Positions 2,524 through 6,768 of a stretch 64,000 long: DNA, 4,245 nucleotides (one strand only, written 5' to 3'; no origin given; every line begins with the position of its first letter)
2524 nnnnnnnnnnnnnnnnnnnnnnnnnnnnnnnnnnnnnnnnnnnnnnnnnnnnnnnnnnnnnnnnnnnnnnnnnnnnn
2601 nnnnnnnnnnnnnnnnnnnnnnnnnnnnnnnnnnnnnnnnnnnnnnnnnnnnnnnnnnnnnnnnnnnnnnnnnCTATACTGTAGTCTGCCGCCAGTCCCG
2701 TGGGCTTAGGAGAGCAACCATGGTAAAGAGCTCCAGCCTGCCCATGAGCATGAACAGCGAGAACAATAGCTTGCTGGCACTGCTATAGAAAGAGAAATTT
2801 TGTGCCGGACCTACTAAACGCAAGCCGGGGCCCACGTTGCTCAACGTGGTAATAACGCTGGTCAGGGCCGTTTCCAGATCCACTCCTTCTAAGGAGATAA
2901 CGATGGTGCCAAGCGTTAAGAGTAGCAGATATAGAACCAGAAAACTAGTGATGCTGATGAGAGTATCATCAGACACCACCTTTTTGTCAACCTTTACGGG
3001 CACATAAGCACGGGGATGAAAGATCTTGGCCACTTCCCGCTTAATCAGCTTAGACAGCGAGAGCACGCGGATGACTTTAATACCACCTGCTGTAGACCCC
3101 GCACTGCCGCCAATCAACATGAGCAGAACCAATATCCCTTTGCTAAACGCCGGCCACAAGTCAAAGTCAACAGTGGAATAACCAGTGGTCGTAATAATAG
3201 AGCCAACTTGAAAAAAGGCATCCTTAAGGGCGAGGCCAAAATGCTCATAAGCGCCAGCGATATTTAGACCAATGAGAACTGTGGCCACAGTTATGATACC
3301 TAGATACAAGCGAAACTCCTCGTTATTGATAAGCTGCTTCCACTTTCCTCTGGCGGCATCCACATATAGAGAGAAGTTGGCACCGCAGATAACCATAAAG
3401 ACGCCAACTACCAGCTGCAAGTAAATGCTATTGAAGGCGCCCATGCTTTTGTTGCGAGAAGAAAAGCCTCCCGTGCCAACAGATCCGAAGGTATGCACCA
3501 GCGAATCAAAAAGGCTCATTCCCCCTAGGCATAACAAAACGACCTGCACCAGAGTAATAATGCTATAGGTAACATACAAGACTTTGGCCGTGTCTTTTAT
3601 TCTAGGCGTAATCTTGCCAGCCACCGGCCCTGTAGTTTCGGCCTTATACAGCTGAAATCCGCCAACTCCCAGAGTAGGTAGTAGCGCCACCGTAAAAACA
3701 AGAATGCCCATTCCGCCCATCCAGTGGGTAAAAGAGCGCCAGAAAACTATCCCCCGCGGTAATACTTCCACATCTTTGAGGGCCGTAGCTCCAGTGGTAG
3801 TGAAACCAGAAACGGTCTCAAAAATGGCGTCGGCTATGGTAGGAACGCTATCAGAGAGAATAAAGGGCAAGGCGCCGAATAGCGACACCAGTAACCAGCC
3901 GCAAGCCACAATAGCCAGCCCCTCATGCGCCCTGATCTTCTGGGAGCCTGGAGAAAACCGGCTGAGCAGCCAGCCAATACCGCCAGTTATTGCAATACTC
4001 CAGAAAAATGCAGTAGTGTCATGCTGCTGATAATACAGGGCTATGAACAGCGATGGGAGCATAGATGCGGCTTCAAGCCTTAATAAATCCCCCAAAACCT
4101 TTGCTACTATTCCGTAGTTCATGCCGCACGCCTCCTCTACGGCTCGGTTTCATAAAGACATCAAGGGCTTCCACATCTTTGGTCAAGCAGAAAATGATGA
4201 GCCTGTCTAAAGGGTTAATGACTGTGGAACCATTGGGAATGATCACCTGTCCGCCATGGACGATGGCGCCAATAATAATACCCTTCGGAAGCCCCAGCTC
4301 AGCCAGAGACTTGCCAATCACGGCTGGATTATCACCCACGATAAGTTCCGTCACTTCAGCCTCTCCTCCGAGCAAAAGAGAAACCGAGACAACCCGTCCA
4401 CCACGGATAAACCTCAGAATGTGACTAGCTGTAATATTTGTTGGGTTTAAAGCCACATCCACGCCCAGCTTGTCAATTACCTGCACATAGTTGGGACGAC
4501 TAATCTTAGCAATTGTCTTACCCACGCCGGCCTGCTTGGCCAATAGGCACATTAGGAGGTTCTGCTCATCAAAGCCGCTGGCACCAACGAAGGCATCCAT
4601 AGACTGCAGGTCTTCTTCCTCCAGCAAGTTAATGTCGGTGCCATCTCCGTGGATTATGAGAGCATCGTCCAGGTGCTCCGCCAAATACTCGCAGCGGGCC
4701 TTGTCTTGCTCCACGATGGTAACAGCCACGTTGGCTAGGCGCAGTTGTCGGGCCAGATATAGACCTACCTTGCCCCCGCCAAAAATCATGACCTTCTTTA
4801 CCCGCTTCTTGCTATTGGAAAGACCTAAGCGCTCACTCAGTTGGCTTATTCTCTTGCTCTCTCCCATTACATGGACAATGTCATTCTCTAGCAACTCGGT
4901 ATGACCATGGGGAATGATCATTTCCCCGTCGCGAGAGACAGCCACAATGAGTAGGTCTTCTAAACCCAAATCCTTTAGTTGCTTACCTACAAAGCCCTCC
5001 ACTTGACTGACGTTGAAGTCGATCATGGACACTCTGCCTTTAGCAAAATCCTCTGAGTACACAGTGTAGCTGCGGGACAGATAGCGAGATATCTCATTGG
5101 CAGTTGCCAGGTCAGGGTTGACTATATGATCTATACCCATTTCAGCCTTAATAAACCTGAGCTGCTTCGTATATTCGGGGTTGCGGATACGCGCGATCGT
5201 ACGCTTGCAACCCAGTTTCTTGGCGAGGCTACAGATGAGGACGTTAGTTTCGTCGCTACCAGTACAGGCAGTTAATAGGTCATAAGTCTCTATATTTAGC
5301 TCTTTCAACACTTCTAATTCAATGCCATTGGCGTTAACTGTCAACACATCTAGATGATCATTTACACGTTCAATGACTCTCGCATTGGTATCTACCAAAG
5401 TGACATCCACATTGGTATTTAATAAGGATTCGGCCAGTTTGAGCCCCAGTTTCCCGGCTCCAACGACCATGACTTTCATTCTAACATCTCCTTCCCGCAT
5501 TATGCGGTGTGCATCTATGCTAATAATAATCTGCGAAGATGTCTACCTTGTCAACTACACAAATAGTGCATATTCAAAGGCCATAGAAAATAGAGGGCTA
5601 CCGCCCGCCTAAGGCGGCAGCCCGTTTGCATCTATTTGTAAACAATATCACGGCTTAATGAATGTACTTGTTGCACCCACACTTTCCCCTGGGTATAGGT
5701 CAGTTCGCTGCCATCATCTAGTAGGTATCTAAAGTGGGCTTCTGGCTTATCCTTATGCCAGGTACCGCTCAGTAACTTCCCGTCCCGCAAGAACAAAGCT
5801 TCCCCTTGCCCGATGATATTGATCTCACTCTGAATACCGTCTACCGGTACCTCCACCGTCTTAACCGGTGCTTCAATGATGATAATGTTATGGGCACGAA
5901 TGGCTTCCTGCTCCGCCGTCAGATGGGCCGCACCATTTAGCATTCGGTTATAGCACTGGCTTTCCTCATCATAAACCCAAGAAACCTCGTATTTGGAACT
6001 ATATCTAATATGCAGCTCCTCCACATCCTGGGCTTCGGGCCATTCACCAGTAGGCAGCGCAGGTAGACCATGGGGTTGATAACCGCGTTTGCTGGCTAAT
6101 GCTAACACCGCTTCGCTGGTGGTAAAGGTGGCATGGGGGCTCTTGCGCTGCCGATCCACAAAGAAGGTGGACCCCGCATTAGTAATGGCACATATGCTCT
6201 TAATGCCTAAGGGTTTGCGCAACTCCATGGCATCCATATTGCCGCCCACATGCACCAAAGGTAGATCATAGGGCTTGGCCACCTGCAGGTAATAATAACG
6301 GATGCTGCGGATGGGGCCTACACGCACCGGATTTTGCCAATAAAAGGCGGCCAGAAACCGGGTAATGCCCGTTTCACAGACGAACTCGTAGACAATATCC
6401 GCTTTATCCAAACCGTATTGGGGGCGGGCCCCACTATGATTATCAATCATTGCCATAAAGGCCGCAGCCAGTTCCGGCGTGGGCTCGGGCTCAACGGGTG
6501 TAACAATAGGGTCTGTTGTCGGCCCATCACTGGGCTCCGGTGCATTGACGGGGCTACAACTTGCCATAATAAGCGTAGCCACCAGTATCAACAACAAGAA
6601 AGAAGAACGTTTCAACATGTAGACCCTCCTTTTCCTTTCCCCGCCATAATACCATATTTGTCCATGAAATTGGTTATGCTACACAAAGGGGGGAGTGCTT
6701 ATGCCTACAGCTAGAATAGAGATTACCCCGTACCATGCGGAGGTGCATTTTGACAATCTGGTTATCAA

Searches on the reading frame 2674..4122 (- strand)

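Call 22: search_protein_families(library=pfam, proteins=[window:2674-4122:-], max_evalue=0.0001)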
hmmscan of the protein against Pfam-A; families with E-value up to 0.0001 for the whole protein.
window:2674-4122:- (482 aa): 1 family
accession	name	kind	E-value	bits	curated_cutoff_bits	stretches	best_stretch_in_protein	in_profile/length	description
PF02386.22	TrkH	-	7.6e-71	239.5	27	2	37-265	7-249/502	Cation transport protein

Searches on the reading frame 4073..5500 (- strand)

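Call 22: search_protein_families(library=pfam, proteins=[window:4073-5500:-], max_evalue=0.0001)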
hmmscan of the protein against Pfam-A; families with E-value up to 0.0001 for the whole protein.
window:4073-5500:- (475 aa): 15 families
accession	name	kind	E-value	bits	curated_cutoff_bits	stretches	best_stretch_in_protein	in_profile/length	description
PF02254.24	TrkA_N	-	4.3e-54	182.2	23.8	2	237-353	1-116/116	TrkA-N domain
PF02080.26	TrkA_C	-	1.9e-29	101.8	27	2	383-447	1-67/71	TrkA-C domain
PF13241.12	NAD_binding_7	-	1.3e-13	51.9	22.1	1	8-97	8-86/104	Putative NAD(P)-binding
PF07992.20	Pyr_redox_2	-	2.2e-10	40.9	26.1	0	4-63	139-201/291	Pyridine nucleotide-disulphide oxidoreductase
PF01488.26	Shikimate_DH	-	1.6e-09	38.4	24.3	0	8-85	13-88/138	Shikimate / quinate 5-dehydrogenase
PF00070.33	Pyr_redox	-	7.1e-09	36.5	22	0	9-47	1-38/82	Pyridine nucleotide-disulphide oxidoreductase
PF13478.12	XdhC_C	-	4.4e-08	34.1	29.7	0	237-295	1-63/125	XdhC Rossmann domain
PF01262.27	AlaDh_PNT_C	-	4.4e-08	33.2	23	0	7-57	28-78/214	Alanine dehydrogenase/PNT, C-terminal domain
PF02737.24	3HCDH_N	-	1e-07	32.5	22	0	9-51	1-43/180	3-hydroxyacyl-CoA dehydrogenase, NAD binding domain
PF02558.23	ApbA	-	4.6e-07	30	22.2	0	10-54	1-45/150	Ketopantoate reductase PanE/ApbA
PF01494.25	FAD_binding_3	-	1.8e-06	27.9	22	0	236-268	3-35/349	FAD binding domain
PF03721.20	UDPG_MGDP_dh_N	-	2.2e-06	27.8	27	0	8-48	1-41/187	UDP-glucose/GDP-mannose dehydrogenase family, NAD binding domain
PF13450.12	NAD_binding_8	-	3.4e-06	27.7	21.9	0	12-42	1-31/68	NAD(P)-binding Rossmann-like domain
PF00107.32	ADH_zinc_N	-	7.1e-06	26.4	31.8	0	316-367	5-56/129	Zinc-binding dehydrogenase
PF01210.29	NAD_Gly3P_dh_N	-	2.8e-05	24.6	23.1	0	9-85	1-73/158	NAD-dependent glycerol-3-phosphate dehydrogenase N-terminus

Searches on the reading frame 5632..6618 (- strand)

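Call 22: search_protein_families(library=pfam, proteins=[window:5632-6618:-], max_evalue=0.0001)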
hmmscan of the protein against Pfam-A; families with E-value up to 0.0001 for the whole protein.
window:5632-6618:- (328 aa): 2 families
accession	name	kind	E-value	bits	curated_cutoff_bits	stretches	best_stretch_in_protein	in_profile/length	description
PF11258.13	DUF3048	-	6.1e-36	124.2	25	1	51-181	14-148/148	Protein of unknown function (DUF3048) N-terminal domain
PF17479.7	DUF3048_C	-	3.1e-23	82.8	25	1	203-315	2-114/114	Protein of unknown function (DUF3048) C-terminal domain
